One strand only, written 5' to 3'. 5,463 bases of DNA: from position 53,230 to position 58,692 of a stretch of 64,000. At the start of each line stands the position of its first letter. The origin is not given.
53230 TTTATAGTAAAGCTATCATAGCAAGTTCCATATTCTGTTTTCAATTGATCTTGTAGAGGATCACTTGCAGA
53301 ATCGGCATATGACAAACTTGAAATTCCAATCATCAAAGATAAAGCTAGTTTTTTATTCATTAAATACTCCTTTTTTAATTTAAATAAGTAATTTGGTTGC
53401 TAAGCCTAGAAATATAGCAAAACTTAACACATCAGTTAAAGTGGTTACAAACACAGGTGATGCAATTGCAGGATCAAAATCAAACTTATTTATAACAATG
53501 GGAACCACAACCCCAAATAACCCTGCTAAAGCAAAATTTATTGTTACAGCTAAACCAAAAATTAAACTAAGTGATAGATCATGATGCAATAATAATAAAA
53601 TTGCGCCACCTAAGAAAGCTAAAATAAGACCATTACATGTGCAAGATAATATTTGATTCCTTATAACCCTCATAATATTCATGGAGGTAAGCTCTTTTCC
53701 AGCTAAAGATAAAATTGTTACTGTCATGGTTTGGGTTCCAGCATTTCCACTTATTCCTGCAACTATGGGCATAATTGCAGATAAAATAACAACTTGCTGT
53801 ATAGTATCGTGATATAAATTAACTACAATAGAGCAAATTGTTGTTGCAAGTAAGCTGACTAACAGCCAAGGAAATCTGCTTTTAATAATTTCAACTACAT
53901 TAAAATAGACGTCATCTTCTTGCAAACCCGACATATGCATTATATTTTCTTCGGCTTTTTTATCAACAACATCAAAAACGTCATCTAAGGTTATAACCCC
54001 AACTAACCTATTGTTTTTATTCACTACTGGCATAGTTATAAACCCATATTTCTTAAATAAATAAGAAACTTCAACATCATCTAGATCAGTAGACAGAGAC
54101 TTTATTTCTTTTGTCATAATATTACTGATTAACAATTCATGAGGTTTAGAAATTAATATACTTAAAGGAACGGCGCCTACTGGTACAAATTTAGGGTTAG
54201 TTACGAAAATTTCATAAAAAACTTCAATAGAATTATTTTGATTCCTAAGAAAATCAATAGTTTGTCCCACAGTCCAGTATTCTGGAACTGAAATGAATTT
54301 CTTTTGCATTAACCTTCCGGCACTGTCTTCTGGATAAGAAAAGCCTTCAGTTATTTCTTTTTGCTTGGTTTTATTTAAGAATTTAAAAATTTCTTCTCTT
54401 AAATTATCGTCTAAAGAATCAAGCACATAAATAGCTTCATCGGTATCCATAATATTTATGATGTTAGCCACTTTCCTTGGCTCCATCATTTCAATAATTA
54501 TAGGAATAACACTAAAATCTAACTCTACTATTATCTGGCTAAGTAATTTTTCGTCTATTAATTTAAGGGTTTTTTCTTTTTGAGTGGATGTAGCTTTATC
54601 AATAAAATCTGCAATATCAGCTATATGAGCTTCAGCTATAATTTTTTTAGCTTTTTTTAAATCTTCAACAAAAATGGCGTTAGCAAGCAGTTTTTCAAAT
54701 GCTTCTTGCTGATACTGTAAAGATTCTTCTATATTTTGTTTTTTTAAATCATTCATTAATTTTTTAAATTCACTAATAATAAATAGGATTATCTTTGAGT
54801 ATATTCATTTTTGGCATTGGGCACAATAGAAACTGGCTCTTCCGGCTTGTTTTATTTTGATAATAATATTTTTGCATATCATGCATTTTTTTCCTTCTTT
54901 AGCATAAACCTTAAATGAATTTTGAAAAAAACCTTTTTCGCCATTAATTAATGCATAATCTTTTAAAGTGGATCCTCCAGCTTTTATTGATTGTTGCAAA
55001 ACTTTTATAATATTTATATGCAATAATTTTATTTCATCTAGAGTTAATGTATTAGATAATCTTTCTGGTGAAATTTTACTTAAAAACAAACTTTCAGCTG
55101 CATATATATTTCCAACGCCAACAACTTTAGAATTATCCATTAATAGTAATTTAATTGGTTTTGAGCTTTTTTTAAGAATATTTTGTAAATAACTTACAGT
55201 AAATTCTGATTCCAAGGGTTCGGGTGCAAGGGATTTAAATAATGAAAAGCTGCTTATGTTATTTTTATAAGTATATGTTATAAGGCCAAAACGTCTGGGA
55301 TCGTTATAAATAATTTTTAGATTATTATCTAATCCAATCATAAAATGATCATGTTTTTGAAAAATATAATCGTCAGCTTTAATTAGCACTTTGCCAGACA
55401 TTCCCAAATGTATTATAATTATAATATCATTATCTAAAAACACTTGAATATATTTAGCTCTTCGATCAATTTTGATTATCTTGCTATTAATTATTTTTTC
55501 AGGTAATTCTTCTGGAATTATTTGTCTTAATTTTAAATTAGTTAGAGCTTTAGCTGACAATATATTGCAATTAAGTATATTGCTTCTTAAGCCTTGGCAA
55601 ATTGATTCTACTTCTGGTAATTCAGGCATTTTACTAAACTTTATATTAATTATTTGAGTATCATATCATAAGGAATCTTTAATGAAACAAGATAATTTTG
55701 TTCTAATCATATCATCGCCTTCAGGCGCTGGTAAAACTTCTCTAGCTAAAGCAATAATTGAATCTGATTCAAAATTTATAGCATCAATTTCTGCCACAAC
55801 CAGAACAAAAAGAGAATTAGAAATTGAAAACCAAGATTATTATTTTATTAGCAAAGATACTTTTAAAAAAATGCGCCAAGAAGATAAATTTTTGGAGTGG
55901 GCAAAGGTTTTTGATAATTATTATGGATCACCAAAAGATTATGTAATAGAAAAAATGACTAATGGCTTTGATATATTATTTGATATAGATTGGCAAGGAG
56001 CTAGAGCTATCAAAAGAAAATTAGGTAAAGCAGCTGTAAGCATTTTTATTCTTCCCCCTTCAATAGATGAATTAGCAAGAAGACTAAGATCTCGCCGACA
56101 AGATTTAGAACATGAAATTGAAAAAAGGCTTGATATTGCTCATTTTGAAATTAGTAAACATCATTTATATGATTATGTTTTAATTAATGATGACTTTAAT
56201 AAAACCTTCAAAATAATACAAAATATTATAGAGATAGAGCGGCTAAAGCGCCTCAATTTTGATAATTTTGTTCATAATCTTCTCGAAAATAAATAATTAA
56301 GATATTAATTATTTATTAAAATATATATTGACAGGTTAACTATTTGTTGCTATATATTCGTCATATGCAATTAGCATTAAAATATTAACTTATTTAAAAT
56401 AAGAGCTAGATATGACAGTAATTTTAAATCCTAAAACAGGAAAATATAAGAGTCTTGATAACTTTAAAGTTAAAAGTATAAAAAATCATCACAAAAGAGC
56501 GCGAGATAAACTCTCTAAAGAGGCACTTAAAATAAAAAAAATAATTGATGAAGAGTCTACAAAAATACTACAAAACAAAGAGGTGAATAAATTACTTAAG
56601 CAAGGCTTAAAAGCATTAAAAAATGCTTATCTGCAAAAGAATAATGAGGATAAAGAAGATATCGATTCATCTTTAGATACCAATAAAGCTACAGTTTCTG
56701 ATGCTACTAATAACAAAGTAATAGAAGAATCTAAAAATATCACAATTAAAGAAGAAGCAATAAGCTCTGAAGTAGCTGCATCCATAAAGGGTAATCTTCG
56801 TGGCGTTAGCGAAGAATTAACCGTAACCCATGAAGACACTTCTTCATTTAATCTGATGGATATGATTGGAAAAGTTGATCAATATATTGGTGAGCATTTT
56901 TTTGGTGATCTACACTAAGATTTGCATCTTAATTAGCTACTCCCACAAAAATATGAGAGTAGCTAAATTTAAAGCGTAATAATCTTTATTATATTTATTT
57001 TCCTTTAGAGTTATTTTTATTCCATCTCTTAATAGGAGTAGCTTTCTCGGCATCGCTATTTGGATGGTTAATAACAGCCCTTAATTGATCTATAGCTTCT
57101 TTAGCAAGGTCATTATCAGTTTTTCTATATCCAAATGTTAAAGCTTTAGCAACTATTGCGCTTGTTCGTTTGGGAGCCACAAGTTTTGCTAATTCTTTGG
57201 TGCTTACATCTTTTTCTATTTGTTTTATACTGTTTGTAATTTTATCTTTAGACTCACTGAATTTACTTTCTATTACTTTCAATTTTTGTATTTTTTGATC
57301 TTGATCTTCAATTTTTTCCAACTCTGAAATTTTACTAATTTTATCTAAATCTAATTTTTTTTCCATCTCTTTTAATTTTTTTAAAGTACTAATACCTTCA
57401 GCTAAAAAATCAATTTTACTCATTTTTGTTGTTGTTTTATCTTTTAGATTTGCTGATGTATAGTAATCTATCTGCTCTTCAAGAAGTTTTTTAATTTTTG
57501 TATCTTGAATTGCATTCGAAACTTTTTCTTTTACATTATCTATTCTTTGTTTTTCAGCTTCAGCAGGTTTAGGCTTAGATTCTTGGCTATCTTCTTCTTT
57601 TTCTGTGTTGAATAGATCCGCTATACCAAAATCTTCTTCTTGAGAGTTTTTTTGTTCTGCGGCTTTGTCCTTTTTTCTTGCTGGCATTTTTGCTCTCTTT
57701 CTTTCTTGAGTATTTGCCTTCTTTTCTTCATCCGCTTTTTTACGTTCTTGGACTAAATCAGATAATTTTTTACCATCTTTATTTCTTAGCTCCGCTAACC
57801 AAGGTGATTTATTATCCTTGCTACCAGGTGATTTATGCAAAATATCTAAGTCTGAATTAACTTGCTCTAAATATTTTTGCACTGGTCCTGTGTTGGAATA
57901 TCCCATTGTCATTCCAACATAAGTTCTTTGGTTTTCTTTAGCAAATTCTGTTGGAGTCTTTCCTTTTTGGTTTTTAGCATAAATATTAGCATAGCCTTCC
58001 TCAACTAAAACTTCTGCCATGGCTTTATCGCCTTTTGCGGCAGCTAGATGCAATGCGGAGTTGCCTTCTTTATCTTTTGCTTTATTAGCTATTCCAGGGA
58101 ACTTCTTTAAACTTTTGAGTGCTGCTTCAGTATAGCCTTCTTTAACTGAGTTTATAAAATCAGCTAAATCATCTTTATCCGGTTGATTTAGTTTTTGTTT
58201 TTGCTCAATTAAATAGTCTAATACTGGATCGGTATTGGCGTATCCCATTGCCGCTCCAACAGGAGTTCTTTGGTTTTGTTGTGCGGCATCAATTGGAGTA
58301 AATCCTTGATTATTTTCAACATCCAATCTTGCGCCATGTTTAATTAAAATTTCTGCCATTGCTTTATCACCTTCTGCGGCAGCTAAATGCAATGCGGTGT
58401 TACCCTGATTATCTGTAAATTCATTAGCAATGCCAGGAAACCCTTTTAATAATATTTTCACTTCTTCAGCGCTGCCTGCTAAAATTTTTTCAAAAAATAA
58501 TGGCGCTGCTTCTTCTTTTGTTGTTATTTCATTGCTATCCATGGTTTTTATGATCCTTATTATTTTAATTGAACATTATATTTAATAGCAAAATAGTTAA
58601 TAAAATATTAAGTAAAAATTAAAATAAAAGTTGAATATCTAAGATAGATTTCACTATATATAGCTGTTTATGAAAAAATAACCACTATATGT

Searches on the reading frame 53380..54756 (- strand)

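Call 55: search_protein_families(library=ncbifam, proteins=[window:53380-54756:-], max_evalue=1e-8)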
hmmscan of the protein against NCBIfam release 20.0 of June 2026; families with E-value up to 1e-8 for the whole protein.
window:53380-54756:- (458 aa): 1 family
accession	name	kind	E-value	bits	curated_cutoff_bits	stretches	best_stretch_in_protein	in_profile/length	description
TIGR00400.1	mgtE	equivalog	6.4e-85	285.6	232.75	1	28-457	13-447/450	magnesium transporter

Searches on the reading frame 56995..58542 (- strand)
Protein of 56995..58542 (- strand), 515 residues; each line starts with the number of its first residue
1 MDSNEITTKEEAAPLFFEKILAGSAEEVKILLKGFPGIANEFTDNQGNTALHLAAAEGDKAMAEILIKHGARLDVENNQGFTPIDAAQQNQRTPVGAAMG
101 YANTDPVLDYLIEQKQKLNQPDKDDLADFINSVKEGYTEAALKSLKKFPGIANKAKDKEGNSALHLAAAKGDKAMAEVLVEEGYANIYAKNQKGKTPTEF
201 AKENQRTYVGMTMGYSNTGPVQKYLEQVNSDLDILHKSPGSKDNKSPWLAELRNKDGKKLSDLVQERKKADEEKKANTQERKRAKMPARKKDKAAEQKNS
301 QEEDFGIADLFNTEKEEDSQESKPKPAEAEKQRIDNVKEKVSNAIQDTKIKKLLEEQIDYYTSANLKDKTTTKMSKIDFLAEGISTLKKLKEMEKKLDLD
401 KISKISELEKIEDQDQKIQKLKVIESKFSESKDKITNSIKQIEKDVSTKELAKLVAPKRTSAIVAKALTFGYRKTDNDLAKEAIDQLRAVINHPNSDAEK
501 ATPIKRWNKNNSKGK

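Call 55: search_protein_families(library=ncbifam, proteins=[window:56995-58542:-], max_evalue=1e-8)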
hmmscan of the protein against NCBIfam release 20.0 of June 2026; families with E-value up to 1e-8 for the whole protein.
window:56995-58542:- (515 aa): 3 families
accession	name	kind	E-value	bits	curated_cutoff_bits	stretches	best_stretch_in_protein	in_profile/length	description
NF043029.1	T4SS_AnkY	equivalog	6.4e-15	54.6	600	0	24-90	470-534/543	Dot/Icm T4SS effector AnkY/LegA9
NF043022.1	T4SS_AnkG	equivalog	6.2e-11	41.7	500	0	141-201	345-406/455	Dot/Icm T4SS effector AnkG/AnkZ/LegA7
NF041931.2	MzaA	equivalog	7.6e-10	38.2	800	0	132-318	9-182/726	MZA anti-phage system associated sigma-70 family RNA polymerase sigma factor MzaA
